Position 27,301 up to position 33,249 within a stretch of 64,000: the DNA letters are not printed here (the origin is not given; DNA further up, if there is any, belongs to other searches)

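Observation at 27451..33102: A 1883-aa secreted protein made of more than 30 truncated EGF-like 4-cysteine modules: a eukaryote-like adhesin or effector candidate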

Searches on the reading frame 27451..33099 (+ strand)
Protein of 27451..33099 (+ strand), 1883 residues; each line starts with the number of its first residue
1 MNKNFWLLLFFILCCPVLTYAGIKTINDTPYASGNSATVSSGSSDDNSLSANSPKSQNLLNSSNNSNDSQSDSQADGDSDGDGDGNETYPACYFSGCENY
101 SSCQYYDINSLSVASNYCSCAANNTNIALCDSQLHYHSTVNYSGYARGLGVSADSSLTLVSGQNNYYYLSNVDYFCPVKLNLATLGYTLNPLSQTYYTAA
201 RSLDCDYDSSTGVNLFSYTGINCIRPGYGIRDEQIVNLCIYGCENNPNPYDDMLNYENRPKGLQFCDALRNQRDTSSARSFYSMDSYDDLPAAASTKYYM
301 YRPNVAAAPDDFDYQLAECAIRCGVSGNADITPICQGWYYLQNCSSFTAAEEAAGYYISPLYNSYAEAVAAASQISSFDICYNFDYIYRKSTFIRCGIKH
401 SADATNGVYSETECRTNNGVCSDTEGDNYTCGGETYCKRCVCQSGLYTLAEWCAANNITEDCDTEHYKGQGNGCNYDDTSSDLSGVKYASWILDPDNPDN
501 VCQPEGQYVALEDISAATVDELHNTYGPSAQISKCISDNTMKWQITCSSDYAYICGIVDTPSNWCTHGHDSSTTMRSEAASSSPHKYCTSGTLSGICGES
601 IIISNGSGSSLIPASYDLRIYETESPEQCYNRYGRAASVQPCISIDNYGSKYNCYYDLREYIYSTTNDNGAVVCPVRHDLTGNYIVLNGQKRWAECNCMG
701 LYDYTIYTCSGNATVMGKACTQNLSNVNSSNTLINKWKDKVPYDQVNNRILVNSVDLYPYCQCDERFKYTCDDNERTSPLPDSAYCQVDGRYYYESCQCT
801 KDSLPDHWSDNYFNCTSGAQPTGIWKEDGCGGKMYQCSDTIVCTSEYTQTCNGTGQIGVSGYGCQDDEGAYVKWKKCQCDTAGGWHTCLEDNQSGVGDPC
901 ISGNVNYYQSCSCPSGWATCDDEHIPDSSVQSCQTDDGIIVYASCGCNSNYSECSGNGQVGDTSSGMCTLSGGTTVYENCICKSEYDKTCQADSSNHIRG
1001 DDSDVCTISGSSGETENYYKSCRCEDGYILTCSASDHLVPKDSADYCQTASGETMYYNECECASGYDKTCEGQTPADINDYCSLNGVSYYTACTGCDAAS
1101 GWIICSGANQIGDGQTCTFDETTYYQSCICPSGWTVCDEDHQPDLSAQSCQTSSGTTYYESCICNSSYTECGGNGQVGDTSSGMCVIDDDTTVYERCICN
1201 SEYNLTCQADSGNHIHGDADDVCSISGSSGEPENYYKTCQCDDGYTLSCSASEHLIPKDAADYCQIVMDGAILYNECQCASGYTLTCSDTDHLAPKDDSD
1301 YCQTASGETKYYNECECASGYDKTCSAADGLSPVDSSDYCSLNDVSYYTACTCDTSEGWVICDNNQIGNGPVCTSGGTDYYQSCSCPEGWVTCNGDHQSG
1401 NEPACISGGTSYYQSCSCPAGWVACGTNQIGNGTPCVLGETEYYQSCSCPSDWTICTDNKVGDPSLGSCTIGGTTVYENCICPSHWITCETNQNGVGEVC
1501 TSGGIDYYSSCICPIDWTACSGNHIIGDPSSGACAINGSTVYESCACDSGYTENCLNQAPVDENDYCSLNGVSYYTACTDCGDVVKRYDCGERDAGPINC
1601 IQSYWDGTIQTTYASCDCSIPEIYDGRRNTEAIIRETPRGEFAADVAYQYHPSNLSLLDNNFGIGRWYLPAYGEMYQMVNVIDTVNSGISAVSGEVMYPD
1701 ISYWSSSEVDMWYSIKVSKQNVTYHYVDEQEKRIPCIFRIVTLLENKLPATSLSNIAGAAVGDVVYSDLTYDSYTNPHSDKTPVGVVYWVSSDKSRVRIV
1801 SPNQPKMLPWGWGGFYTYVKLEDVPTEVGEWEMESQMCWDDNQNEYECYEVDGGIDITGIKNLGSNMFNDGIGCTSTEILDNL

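Call 3: search_protein_families(library=pfam, proteins=[window:27451-33099:+], max_evalue=1)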
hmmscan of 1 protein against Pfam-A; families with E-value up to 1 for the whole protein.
window:27451-33099:+ (1883 aa): 1 family
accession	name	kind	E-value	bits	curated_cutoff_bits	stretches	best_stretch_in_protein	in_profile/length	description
PF08291.16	Peptidase_M15_3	-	0.24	12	23.2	0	992-1035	61-104/108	Peptidase M15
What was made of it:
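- On EGF-like domain (Pfam EGF clan; PROSITE PS00022/PS01186): The full protein has no EGF hit at E <= 1 (call 3).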

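Call 4: search_protein_families(library=ncbifam, proteins=[window:27451-33099:+], max_evalue=1)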
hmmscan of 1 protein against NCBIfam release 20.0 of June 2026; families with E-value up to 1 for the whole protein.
window:27451-33099:+ (1883 aa): 0 families
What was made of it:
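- On Autotransporter / two-partner (type V) or RTX (type I) adhesin: No such Pfam or NCBIfam domains are found (calls 3, 4).
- Closest known: Giant repetitive bacterial adhesins. Different: There are no Ig-like, cadherin-like, RTX or beta-barrel domains (calls 3, 4).
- Tried and rejected: Pfam and NCBIfam on the full protein found nothing (calls 3, 4).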

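Call 7: find_encoding_contigs(protein=window:27451-33099:+, flank=10000, max_places=6)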
Protein window:27451-33099:+ (1883 aa): 3 contigs read that carry it; 2 places shown.
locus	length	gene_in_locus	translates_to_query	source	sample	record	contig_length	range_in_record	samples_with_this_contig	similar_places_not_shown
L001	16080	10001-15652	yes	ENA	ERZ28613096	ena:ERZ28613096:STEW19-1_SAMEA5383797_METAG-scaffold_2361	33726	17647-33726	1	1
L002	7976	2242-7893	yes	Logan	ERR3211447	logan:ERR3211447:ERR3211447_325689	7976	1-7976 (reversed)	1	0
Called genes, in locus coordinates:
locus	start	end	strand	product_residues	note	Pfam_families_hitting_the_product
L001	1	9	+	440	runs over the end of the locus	PF13375:RnfC_N, PF25984:BSH_YknX (faint), PF01512:Complex1_51K, PF10531:SLBB (weak), PF13534:Fer4_17 (faint), PF00037:Fer4 (faint), PF12838:Fer4_7 (weak), PF13237:Fer4_10 (weak), +1 more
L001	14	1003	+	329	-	PF03116:NQR2_RnfD_RnfE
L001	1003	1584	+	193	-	PF04205:FMN_bind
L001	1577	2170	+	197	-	PF02508:Rnf-Nqr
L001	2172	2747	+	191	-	PF02508:Rnf-Nqr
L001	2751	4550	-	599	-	PF00884:Sulfatase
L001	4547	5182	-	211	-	PF03167:UDG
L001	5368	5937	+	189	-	PF13505:OMP_b-brl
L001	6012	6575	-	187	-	-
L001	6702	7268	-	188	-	-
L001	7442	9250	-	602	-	PF00009:GTP_EFTU, PF03144:GTP_EFTU_D2, PF00679:EFG_C, PF06421:LepA_C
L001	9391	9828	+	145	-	PF00583:Acetyltransf_1, PF13527:Acetyltransf_9 (weak), PF13673:Acetyltransf_10, PF13508:Acetyltransf_7, PF14542:Acetyltransf_CG (weak)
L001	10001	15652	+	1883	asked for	-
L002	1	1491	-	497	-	?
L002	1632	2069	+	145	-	PF00583:Acetyltransf_1, PF13527:Acetyltransf_9 (weak), PF13673:Acetyltransf_10, PF13508:Acetyltransf_7, PF14542:Acetyltransf_CG (weak)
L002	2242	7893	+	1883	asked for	-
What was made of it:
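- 27451..33102 (+): Complete gene for the 1883-aa Cys-rich exported protein (stop codon 33100-33102). The identical protein is called on other metagenome contigs (call 7).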

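Call 8: search_solved_structures(query=window:27451-33099:+, max_evalue=1, show_alignments=2)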
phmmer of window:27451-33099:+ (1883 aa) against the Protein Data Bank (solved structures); distinct sequences matched with E-value up to 1: 0.

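Call 9: find_homologous_proteins(query=window:27451-33099:+, max_evalue=0.001)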
Query window:27451-33099:+ (1883 aa): 5 proteins with E <= 0.001 among 8000 candidates.
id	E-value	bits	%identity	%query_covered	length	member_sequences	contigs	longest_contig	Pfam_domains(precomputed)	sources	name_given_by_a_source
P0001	0.0e+0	4447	100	100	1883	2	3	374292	-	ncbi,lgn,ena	-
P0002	0.0e+0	2317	57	96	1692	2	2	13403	PF07603.18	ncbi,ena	-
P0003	1.1e-255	870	38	70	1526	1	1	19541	-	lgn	-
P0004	4.4e-243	829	41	61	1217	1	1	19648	-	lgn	-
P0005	2.5e-163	564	32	75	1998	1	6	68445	-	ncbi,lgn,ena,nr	ncbi:MAG: hypothetical protein IJ529_06410 [Alphaproteobacteria bacterium]|nr:hypothetical protein [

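Call 11: search_protein_families(library=pfam, proteins=[P0002, P0003, P0004, P0005], max_evalue=1)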
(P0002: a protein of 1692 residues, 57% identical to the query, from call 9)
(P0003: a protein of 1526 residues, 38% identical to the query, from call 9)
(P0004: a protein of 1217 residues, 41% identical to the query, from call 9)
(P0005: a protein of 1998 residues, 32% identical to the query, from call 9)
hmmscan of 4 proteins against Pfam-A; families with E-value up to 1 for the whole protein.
P0002 (1692 aa): 1 family
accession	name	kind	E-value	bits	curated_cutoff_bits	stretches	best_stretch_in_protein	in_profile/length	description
PF07603.17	Lcl_C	-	2.8e-06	28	34.9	1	1516-1595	37-116/117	Lcl C-terminal domain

P0003 (1526 aa): 0 families

P0004 (1217 aa): 0 families

P0005 (1998 aa): 0 families
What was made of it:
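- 32323..32685 (+): Divergent DUF1566/Lcl_C-like domain, aa ~1625-1745 (NTEAI, AAxxAxxY, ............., YWSSSE, IFRIV). The window segment alone gets no Pfam hit (calls 3, 11).
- On DUF1566 / Lcl C-terminal domain (PF07603): The window protein and its C-terminal 267 aa get no hit (calls 3, 11).
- The window's own C-terminal segment does not reach any Pfam threshold (calls 3, 11).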
